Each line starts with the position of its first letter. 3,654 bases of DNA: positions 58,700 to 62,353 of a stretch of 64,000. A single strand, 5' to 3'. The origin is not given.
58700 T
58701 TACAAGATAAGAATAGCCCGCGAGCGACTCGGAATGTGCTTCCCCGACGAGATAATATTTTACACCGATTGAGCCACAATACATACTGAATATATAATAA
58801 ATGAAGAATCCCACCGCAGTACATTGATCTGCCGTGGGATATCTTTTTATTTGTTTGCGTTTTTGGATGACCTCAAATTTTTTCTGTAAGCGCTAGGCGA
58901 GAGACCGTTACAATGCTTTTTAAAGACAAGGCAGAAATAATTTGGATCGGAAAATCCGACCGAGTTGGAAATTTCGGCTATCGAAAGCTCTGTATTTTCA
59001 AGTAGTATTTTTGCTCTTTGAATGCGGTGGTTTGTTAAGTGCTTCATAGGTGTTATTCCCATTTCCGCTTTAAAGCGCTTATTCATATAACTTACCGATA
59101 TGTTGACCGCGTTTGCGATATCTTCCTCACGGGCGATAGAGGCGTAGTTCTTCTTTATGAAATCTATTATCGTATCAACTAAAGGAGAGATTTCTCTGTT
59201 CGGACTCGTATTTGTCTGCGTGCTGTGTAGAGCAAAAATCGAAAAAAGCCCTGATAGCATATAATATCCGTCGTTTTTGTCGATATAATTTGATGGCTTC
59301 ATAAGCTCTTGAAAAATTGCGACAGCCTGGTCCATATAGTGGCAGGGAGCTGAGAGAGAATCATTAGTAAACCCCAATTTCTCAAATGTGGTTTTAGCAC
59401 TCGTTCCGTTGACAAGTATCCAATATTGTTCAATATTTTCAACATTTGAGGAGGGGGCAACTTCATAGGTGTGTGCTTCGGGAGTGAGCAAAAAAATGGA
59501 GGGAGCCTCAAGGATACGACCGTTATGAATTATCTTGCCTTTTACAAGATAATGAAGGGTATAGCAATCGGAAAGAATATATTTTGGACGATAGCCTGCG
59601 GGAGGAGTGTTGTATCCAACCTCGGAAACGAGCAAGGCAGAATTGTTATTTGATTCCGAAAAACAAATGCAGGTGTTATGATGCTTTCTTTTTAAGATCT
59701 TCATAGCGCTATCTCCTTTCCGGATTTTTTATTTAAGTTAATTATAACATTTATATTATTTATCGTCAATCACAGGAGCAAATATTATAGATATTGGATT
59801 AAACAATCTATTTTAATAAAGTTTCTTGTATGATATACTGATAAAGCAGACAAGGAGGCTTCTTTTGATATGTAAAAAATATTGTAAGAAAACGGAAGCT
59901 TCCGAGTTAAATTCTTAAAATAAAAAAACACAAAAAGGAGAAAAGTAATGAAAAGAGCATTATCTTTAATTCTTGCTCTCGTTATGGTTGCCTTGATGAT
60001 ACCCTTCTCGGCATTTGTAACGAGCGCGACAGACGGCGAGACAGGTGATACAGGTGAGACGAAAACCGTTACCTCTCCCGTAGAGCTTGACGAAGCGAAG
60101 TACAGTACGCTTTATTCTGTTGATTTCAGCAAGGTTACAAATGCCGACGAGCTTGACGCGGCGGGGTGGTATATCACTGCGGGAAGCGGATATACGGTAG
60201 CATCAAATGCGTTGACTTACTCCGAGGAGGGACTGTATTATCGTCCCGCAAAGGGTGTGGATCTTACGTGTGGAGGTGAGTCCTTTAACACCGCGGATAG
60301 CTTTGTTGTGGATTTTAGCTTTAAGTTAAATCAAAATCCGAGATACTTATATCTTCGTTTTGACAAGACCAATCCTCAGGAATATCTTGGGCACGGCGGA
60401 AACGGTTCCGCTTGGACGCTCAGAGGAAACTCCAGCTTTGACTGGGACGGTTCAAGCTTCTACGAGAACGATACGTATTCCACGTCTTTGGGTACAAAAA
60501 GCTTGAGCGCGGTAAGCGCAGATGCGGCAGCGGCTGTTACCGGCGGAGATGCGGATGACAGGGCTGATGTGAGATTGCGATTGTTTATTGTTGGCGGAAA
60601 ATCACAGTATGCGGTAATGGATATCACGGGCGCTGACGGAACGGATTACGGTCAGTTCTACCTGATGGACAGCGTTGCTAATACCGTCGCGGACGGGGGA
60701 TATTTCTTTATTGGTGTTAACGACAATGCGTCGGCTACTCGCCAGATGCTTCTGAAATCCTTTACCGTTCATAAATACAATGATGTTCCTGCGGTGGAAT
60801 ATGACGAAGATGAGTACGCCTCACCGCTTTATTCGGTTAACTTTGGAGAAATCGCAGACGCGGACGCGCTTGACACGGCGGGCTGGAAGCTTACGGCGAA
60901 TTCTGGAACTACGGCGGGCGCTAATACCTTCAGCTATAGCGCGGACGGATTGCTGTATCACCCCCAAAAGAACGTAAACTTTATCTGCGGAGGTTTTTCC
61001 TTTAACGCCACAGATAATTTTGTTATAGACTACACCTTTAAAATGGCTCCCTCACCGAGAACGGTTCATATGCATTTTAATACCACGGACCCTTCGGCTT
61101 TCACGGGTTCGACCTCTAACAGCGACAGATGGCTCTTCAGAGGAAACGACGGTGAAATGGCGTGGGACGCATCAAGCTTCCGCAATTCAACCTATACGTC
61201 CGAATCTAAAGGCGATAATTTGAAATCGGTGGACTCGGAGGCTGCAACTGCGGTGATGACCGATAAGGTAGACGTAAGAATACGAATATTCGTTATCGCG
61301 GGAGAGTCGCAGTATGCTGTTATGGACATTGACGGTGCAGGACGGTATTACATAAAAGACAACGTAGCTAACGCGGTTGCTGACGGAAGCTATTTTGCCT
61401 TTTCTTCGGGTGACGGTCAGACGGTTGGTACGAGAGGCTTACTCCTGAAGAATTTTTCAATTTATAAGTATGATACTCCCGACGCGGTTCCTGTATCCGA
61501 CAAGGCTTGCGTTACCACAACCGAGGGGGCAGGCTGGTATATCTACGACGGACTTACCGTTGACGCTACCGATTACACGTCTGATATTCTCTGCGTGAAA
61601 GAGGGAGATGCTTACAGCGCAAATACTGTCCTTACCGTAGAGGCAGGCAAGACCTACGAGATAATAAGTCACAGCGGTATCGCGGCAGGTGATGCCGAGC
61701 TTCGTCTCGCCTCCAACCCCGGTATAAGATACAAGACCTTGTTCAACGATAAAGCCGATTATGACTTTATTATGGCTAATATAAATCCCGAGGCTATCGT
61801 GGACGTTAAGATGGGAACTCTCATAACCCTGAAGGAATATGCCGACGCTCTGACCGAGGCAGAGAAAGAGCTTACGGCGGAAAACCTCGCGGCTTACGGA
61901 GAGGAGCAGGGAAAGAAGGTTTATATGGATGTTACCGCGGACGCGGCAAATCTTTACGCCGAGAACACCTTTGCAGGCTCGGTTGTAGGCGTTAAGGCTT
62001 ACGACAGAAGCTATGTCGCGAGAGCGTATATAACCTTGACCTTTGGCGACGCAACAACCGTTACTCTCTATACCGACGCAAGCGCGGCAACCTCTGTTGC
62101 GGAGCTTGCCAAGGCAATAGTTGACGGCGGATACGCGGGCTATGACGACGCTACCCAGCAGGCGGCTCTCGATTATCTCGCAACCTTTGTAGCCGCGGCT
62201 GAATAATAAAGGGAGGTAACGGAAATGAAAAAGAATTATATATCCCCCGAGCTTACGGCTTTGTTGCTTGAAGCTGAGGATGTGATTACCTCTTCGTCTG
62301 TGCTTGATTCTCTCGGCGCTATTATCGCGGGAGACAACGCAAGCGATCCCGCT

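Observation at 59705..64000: AraC-divergent locus: two secreted paralogs with three copies of an unassigned ~225-aa domain, a tiny acidic ORF and a metallophosphoesterase module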

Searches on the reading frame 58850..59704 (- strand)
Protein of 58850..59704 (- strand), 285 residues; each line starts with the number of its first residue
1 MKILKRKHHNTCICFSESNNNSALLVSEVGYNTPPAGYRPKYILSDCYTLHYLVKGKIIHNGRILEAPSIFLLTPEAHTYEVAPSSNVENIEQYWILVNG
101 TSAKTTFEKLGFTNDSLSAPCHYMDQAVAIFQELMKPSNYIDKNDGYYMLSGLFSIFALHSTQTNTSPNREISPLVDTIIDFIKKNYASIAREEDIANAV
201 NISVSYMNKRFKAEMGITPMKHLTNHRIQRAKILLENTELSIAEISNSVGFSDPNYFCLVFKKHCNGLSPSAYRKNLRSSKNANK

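Call 3: search_protein_families(library=pfam, proteins=[window:58850-59704:-], max_evalue=1)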
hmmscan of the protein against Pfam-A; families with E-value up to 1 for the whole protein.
window:58850-59704:- (285 aa): 4 families
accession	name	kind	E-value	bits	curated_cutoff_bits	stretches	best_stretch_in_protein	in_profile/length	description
PF12833.13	HTH_18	-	6.8e-21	74.8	33.6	1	196-275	1-79/80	Helix-turn-helix domain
PF00165.29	HTH_AraC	-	1.9e-17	63.3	26.6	2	236-275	2-42/42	Bacterial regulatory helix-turn-helix proteins, AraC family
PF13412.12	HTH_24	-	0.0087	16.1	21.9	0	232-254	10-32/48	Winged helix-turn-helix DNA-binding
PF05420.17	BCSC_C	-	0.23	11.1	23.5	1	191-232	58-99/336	Cellulose synthase operon protein C C-terminus (BCSC_C)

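Call 4: search_protein_families(library=ncbifam, proteins=[window:58850-59704:-], max_evalue=1)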
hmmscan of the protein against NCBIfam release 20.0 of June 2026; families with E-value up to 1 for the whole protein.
window:58850-59704:- (285 aa): 31 families (the best 25 are shown)
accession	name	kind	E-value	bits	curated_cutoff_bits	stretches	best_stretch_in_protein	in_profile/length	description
NF007860.0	PRK10572.1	equivalog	8.1e-24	84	208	1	160-281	169-289/292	arabinose operon transcriptional regulator AraC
TIGR04094.1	adjacent_YSIRK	equivalog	2.3e-21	76.2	200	1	167-274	278-383/383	YSIRK-targeted surface antigen transcriptional regulator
NF047788.1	TransRegPocR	equivalog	1.2e-19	70.7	500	1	176-280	191-294/296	transcriptional regulator PocR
NF047455.1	TF_Staph_AryK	equivalog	1.7e-16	59.7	850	1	163-282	146-264/759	transcriptional regulator AryK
NF006902.0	PRK09393.1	equivalog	6.4e-16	58.4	425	1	176-280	222-325/327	transcriptional regulator FtrA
NF010028.0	PRK13503.1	equivalog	2.6e-15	56.6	288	1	160-278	160-274/278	HTH-type transcriptional activator RhaS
NF007693.0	PRK10371.1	equivalog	4.5e-15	55.6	253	1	162-281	186-304/309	transcriptional regulator MelR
NF010026.0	PRK13501.1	equivalog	6.5e-13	48.5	363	1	160-280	162-281/290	HTH-type transcriptional activator RhaR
NF010025.2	PRK13500.1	equivalog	1.6e-12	47.6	525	1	150-278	152-279/282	HTH-type transcriptional activator RhaR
NF049932.1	TranspRegBtr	equivalog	4.4e-12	45.3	900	1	166-279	156-268/531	bacillibactin transport transcriptional regulator Btr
NF010027.0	PRK13502.1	equivalog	9.5e-12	44.9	384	1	124-275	123-276/282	HTH-type transcriptional activator RhaR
TIGR02297.1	HpaA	equivalog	6.8e-11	41.9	274.65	1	165-276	177-287/287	4-hydroxyphenylacetate catabolism regulatory protein HpaA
NF052371.1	TransRegGbdRPseu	equivalog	3.6e-10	39.4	480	1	176-281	227-331/365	choline metabolism transcriptional regulator GbdR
NF007633.0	PRK10296.1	equivalog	7.6e-10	38.8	264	1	193-281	189-279/280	transcriptional regulator ChbR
NF007243.0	PRK09685.1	equivalog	9.6e-10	38.3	199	1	127-277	153-302/303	transcriptional regulator FeaR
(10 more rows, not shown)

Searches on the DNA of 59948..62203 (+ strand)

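Call 103: search_dna_similar(query=L014:1-7300:+, collection=phages, mode=distant, max_rows=5)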
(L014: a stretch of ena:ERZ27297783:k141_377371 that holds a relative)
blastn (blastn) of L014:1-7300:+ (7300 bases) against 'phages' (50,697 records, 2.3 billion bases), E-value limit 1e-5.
Records with a match: 35; places in all: 35; records where one place covers at least 80% of the query: 0.
Best place of each record, by identity: 90-95% 1; 80-90% 13; 60-80% 21.
By first word of the organism name: Streptococcus 15; Bacteriophage 7; Vibrio 4; Lactobacillus 3; Bacillus 2; Faecalibacterium 2; Caudoviricetes 1; Parageobacillus 1.
By host as written in the record: - 12; Lactobacillus helveticus 3; Bacillus thuringiensis VKM B-83 2; Faecalibacterium prausnitzii 2; Streptococcus mitis 1; Streptococcus equinus Sb05 1; Streptococcus equi 4047 1; Streptococcus dysgalactiae ASDSE_99 1; and 12 more.
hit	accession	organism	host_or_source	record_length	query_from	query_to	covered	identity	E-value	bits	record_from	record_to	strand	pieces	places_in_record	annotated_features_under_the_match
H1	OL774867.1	Streptococcus phage MismyG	Streptococcus mitis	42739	6418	6689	4%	68.4%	8e-19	104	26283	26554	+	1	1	ParB/Srx family N-terminal domain-containing protein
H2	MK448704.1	Streptococcus phage Javan213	Streptococcus equinus Sb05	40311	5459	5919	3%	77.1%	7e-13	170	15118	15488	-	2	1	DNA modification methylase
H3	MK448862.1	Streptococcus phage Javan178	Streptococcus equi 4047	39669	5831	6246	3%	78.0%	7e-13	150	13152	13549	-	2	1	DNA modification methylase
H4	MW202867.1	Caudoviricetes sp.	Manatee Spring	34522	5826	6000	2%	71.7%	5e-9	72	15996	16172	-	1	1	adenine specific DNA methyltransferase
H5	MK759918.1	Bacillus phage vB_BtS_B83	Bacillus thuringiensis VKM B-83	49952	5457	5629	2%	72.4%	5e-15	92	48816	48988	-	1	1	DNA modification methylase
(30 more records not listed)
